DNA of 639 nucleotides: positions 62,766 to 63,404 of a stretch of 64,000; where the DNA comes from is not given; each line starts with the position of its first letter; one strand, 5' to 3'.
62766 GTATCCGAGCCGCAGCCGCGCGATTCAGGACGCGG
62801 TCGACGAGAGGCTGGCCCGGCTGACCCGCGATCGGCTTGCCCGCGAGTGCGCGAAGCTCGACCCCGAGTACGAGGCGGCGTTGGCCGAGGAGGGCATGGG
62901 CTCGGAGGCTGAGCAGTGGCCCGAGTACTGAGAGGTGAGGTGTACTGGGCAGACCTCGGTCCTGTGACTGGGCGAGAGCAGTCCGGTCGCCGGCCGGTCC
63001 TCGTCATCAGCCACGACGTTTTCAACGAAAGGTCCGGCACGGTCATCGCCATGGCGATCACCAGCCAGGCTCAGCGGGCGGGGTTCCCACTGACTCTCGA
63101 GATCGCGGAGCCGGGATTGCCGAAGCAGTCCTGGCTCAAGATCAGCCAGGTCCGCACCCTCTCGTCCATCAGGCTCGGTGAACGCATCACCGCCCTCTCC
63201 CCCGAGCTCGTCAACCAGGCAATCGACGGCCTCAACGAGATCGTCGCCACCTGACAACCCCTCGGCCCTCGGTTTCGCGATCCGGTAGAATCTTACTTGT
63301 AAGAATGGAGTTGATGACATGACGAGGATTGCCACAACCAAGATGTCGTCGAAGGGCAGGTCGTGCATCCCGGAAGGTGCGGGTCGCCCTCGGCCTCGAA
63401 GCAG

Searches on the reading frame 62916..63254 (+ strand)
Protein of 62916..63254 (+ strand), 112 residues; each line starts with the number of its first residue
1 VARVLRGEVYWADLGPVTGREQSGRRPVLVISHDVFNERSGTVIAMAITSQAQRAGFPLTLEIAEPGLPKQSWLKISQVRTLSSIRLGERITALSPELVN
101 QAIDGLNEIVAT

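Call 44: search_protein_families(library=pfam, proteins=[window:62916-63254:+], max_evalue=0.01)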
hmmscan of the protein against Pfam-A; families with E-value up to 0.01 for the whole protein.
window:62916-63254:+ (112 aa): 1 family
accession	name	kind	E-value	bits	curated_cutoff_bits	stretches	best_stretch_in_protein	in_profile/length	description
PF02452.23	PemK_toxin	-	3e-28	98.6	23.1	1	6-109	2-108/109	PemK-like, MazF-like toxin of type II toxin-antitoxin system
